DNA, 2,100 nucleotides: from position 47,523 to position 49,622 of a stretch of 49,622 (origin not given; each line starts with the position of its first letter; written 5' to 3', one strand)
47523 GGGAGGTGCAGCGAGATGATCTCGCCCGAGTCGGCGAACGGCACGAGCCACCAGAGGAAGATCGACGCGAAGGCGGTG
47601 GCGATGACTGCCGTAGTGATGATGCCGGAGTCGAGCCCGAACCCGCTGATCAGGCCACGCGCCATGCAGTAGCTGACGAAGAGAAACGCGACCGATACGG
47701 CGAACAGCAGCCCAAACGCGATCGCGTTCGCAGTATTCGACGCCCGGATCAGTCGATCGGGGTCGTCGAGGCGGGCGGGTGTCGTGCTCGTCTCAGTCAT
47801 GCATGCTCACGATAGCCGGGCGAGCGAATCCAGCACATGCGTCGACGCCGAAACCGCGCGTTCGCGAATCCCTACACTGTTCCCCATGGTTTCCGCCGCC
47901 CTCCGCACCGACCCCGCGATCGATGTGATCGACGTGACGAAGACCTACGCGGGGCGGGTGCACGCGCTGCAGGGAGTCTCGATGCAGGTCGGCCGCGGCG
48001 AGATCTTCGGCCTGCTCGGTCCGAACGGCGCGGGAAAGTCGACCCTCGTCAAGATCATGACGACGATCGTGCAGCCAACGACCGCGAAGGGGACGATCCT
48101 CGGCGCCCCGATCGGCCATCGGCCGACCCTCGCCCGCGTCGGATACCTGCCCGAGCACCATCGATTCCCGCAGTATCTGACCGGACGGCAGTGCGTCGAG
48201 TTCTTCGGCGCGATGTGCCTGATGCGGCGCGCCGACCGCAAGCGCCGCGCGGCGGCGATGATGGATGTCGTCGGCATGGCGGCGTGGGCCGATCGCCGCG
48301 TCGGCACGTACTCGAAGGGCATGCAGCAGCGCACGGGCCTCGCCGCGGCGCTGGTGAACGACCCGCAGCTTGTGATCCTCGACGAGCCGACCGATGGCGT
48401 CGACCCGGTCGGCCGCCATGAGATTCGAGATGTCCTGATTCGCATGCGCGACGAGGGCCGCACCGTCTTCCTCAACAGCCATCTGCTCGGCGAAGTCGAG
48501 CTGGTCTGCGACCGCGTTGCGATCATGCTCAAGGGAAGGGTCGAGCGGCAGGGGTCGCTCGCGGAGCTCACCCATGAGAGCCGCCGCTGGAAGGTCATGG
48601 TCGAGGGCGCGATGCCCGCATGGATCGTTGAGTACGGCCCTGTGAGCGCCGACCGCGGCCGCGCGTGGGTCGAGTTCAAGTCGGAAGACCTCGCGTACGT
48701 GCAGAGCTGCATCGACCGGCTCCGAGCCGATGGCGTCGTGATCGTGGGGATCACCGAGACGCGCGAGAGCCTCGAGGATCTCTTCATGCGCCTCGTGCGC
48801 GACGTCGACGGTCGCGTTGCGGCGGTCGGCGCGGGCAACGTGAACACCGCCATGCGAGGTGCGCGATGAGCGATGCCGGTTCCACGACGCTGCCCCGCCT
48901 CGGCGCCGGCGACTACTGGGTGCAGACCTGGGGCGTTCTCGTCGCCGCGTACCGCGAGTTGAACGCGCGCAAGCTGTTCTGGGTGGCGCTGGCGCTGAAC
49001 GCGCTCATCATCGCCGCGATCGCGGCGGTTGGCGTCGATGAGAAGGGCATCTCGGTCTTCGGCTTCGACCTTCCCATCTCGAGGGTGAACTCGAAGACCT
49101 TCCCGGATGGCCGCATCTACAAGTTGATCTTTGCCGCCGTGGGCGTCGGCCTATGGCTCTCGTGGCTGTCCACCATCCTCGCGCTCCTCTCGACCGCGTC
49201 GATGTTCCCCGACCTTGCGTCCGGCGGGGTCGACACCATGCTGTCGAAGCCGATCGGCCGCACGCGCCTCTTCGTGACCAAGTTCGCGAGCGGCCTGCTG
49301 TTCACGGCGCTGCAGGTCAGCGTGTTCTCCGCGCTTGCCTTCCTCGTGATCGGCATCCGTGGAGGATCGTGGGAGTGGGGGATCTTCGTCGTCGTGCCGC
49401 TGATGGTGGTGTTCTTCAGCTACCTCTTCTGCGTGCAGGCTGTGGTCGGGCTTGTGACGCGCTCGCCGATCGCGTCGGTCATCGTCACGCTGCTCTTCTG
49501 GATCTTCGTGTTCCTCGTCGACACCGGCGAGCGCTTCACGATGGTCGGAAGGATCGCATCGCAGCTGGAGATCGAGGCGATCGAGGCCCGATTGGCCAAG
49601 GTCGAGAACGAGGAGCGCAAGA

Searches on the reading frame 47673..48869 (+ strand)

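Call 30: search_protein_families(library=pfam, proteins=[window:47673-48869:+], max_evalue=0.01)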
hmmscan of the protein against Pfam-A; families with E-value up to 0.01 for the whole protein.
window:47673-48869:+ (398 aa): 4 families
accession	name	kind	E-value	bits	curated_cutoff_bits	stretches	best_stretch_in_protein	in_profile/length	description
PF00005.33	ABC_tran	-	1.5e-28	100.5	25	1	99-240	1-136/137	ABC transporter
PF13304.12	AAA_21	-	7e-10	39.9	27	1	213-273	238-301/304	AAA domain, putative AbiEii toxin, Type IV TA system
PF13555.12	AAA_29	-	0.00037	20.6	27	1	99-137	12-50/61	P-loop containing region of AAA domain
PF13732.12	DrrA1-3_C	-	0.0056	17.8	27.4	1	294-375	1-81/81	ATP-binding protein DrrA1-3-like, C-terminal domain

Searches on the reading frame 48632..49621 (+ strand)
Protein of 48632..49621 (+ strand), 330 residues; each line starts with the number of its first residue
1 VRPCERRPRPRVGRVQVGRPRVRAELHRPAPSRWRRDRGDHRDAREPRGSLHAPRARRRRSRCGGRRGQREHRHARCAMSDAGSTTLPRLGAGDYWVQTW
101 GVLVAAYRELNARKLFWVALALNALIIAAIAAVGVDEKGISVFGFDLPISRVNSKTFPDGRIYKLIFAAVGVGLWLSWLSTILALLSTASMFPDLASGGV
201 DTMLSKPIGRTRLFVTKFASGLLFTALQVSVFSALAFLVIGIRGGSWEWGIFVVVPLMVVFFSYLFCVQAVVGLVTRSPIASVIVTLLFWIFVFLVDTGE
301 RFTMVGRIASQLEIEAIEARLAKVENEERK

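Call 30: search_protein_families(library=pfam, proteins=[window:48632-49621:+], max_evalue=0.01)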
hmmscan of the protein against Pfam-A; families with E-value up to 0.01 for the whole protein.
window:48632-49621:+ (330 aa): 2 families
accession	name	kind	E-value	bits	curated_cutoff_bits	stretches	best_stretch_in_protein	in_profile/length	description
PF12730.13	ABC2_membrane_4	-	2.6e-05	24.7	27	1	153-291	37-177/179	ABC-2 family transporter protein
PF12679.13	ABC2_membrane_2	-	0.0055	16.4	27.2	1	180-296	79-199/283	ABC-2 family transporter protein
